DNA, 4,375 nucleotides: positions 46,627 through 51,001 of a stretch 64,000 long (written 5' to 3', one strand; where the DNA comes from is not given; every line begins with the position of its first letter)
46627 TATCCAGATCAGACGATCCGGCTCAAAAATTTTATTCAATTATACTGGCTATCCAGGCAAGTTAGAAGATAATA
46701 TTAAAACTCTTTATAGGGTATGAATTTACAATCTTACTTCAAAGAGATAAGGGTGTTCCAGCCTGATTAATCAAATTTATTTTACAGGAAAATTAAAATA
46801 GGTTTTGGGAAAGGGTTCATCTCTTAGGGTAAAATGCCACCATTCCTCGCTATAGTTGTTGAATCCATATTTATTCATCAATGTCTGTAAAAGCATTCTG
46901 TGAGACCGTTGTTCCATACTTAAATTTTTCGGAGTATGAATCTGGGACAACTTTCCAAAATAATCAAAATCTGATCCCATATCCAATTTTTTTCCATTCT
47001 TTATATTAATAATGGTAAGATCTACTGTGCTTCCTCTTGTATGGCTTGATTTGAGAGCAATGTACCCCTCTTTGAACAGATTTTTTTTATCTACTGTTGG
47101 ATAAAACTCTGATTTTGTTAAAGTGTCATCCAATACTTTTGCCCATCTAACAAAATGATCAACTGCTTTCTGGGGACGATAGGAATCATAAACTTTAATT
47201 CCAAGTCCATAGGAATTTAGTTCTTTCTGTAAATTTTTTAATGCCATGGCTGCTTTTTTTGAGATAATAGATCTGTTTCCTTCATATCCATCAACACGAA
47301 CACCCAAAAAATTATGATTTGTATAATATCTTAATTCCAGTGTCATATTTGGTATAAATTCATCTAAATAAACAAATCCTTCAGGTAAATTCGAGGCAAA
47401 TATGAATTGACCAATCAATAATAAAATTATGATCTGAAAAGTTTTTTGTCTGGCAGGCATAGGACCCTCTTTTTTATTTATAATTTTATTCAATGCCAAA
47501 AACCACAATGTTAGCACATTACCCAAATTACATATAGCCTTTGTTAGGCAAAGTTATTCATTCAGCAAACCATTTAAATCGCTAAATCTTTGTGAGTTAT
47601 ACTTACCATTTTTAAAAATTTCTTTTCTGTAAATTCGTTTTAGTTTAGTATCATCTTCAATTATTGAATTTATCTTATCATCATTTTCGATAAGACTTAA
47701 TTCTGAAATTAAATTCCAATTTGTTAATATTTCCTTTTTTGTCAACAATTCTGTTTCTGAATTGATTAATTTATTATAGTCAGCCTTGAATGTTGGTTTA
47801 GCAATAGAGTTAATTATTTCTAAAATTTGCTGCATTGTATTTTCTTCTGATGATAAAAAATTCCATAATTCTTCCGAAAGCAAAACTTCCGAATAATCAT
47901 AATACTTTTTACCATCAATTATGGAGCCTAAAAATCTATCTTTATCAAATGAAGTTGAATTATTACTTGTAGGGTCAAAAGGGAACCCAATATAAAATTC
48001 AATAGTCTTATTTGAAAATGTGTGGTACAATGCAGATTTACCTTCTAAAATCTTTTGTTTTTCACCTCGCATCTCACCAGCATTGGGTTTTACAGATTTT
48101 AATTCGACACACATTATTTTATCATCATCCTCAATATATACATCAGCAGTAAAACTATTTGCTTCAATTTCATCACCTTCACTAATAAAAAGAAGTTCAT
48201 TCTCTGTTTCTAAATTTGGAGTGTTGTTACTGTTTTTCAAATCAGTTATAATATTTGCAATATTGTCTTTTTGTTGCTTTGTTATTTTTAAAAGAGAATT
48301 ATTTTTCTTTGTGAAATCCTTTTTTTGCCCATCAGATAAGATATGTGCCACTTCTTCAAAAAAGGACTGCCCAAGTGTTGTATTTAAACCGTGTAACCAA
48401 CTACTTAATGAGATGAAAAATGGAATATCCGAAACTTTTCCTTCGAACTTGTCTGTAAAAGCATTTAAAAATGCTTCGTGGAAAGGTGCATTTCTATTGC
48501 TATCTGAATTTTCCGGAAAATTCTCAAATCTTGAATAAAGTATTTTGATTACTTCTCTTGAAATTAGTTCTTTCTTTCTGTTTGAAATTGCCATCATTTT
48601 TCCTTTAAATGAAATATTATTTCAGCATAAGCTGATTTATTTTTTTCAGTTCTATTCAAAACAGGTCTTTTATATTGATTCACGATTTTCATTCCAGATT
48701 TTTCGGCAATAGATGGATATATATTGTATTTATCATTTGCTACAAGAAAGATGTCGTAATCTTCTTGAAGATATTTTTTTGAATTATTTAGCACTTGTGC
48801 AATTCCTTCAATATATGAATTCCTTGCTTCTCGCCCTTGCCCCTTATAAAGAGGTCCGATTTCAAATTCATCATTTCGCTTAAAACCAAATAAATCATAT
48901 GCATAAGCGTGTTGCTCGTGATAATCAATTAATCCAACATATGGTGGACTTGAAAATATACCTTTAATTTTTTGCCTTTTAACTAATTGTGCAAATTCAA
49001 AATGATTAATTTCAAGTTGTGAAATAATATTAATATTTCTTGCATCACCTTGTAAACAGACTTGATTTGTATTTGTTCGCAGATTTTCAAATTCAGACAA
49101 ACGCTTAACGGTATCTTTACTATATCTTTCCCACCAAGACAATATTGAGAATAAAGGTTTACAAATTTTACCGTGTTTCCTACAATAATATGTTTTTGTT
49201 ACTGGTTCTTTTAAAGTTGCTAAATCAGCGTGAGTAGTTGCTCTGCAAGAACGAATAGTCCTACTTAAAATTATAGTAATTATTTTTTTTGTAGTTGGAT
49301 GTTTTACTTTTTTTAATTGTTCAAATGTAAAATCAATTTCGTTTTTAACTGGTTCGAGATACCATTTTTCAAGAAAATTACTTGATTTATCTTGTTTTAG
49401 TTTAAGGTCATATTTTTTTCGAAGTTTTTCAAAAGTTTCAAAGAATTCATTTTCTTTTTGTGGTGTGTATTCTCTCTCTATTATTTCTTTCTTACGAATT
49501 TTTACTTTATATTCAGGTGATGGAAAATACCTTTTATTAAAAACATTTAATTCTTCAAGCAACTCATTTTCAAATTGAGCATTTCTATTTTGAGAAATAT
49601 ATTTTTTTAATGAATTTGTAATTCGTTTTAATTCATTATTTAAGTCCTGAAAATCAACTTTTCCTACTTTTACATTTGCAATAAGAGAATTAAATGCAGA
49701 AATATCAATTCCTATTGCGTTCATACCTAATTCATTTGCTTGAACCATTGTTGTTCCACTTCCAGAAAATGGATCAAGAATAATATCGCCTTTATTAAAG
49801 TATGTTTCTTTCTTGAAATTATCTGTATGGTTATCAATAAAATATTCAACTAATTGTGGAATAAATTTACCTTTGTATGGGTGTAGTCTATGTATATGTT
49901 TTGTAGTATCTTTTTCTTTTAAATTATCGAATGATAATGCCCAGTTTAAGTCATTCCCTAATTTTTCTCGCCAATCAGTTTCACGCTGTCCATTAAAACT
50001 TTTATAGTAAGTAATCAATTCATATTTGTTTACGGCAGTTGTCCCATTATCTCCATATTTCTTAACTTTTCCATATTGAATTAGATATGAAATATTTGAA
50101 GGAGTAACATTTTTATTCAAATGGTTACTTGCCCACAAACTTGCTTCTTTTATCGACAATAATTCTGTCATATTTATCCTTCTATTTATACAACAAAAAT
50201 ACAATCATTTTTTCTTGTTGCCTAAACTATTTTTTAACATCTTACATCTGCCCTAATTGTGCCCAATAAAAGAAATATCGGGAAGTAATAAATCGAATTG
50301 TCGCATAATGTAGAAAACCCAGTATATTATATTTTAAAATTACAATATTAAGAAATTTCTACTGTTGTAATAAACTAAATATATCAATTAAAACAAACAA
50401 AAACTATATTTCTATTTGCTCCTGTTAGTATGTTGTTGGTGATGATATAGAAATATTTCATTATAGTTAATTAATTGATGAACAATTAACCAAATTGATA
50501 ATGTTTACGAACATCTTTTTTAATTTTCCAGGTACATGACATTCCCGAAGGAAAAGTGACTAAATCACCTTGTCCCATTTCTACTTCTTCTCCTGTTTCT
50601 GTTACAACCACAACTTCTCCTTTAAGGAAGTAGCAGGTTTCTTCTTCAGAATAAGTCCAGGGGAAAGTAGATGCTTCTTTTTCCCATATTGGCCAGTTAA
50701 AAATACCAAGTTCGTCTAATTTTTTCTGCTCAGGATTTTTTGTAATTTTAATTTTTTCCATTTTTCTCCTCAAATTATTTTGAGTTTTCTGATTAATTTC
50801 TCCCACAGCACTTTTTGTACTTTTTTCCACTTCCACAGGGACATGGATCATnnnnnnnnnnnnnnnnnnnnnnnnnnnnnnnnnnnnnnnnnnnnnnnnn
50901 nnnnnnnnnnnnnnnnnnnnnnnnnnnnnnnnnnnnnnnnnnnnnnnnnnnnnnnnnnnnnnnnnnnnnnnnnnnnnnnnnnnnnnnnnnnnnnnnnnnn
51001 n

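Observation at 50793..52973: One ORF fuses a parvulin PPIase, an anaerobic sulfatase-maturating enzyme (radical SAM/SPASM) and a SecA-type SEC-C zinc tail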

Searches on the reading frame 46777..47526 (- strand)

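Call 75: search_protein_families(library=pfam, proteins=[window:46777-47526:-], max_evalue=0.001)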
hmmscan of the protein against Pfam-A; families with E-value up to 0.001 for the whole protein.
window:46777-47526:- (249 aa): 1 family
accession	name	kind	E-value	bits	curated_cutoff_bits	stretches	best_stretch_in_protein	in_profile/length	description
PF01427.22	Peptidase_M15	-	3.6e-43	148.1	27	1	50-248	4-198/199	D-ala-D-ala dipeptidase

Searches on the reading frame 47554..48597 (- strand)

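Call 75: search_protein_families(library=pfam, proteins=[window:47554-48597:-], max_evalue=0.001)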
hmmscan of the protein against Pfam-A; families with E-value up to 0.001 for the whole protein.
window:47554-48597:- (347 aa): 1 family
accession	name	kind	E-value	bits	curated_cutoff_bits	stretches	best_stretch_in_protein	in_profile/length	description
PF09520.16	RE_TdeIII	-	3.3e-58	197.6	27.2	1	6-265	2-241/242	Type II restriction endonuclease, TdeIII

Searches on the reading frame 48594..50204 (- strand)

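Call 75: search_protein_families(library=pfam, proteins=[window:48594-50204:-], max_evalue=0.001)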
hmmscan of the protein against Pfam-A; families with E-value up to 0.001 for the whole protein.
window:48594-50204:- (536 aa): 3 families
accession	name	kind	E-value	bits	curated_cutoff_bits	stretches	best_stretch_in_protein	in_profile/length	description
PF01555.25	N6_N4_Mtase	-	3e-14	54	26.7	1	39-170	99-213/221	DNA methylase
PF01170.24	UPF0020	-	0.00066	19.9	22.3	0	137-167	27-57/197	RMKL-like, methyltransferase domain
PF09445.16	Methyltransf_15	-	0.00091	19.3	22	0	141-172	3-34/165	RNA cap guanine-N2 methyltransferase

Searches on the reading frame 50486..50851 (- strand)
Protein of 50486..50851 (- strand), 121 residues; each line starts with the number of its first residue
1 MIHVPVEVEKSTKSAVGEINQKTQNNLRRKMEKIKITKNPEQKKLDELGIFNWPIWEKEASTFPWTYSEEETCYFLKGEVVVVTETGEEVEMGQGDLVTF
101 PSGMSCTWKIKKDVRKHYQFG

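Call 3: search_protein_families(library=pfam, proteins=[window:50486-50851:-], max_evalue=0.01)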
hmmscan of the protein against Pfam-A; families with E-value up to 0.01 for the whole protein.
window:50486-50851:- (121 aa): 3 families
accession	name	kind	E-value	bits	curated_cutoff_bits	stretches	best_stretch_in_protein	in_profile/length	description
PF05899.18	Cupin_3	-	2.3e-28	98.1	23.5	1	46-118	2-74/74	EutQ-like cupin domain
PF07883.17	Cupin_2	-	2e-07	31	27.2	1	64-104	12-52/70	Cupin domain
PF06249.18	EutQ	-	6.7e-05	23.1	21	1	51-116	77-141/152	Ethanolamine utilisation protein EutQ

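Call 4: search_protein_families(library=ncbifam, proteins=[window:50486-50851:-], max_evalue=0.01)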
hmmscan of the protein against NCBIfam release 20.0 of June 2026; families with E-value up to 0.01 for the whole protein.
window:50486-50851:- (121 aa): 1 family
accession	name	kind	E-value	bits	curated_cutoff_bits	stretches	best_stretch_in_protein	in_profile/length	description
NF012001.0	PRK15457.1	equivalog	0.0048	16.6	193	1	59-117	165-222/233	ethanolamine utilization acetate kinase EutQ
